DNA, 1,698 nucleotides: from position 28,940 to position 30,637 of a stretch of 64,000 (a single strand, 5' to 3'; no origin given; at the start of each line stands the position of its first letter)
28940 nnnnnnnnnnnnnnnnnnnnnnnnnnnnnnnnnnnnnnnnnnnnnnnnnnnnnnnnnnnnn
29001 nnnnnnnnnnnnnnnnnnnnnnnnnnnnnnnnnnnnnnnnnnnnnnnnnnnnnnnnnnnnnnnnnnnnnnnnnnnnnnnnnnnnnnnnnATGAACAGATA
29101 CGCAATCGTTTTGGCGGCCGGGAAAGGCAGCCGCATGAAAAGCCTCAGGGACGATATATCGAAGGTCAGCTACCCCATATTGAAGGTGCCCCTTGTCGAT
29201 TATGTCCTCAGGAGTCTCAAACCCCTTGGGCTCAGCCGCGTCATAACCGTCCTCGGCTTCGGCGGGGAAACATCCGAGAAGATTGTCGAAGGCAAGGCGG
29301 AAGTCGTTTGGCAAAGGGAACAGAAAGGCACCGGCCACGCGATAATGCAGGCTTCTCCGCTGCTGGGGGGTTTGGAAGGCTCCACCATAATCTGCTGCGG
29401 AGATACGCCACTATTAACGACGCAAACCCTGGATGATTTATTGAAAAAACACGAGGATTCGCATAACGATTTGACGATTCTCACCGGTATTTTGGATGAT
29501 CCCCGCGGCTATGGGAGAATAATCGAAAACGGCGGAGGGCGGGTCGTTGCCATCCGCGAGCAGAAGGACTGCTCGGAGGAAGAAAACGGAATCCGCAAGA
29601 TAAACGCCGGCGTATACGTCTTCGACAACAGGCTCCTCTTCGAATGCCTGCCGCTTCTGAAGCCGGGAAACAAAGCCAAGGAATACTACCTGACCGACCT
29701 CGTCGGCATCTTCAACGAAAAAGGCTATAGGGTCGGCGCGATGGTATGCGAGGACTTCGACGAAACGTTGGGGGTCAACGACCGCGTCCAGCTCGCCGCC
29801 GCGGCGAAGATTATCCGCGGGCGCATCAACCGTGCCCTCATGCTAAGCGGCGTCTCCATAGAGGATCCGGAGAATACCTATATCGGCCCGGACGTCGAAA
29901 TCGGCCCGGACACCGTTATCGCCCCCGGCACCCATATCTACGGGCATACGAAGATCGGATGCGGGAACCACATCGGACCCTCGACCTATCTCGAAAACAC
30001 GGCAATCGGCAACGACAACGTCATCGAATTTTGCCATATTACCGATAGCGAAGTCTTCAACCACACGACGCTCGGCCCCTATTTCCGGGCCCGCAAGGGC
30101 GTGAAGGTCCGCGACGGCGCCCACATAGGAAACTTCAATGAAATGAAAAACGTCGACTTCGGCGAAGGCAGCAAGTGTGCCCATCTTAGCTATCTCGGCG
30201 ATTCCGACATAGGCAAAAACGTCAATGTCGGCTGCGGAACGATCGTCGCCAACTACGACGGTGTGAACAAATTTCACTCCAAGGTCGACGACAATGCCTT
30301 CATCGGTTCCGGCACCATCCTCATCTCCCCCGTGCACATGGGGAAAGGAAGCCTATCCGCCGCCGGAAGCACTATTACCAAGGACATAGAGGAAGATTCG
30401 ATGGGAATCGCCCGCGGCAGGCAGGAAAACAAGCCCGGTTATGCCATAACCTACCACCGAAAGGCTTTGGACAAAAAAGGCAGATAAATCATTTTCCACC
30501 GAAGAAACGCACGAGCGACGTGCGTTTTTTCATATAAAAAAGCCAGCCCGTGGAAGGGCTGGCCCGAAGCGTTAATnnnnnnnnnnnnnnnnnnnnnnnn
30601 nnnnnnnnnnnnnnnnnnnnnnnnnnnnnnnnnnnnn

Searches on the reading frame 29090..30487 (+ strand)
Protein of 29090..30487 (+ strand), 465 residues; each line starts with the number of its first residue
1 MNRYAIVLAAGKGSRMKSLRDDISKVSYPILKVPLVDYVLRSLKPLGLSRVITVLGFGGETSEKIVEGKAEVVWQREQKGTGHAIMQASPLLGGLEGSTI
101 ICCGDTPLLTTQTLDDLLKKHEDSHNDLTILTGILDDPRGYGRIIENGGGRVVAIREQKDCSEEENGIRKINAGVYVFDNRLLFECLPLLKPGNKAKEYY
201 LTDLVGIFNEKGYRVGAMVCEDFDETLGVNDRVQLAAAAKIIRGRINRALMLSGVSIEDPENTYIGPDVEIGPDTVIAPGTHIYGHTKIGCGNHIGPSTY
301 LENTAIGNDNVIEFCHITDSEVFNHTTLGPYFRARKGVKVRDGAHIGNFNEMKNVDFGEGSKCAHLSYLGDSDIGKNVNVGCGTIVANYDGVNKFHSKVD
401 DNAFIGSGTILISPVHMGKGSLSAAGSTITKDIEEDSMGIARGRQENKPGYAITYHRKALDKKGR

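Call 19: search_protein_families(library=pfam, proteins=[window:29090-30487:+], max_evalue=0.001)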
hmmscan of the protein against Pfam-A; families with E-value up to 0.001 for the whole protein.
window:29090-30487:+ (465 aa): 4 families
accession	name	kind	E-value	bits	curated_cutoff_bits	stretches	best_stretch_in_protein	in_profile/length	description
PF00132.30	Hexapep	-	7.2e-17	60.7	27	1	262-284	13-35/36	Bacterial transferase hexapeptide (six repeats)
PF12804.13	NTP_transf_3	-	6.3e-15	56.2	27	1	5-131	1-121/160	MobA-like NTP transferase domain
PF00483.29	NTP_transferase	-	1e-14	55.2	21.2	1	5-217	2-218/245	Nucleotidyl transferase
PF25084.1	LbH_EIF2B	-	7.8e-07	29.5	54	0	262-345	15-98/105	EIF2B subunit epsilon LbH domain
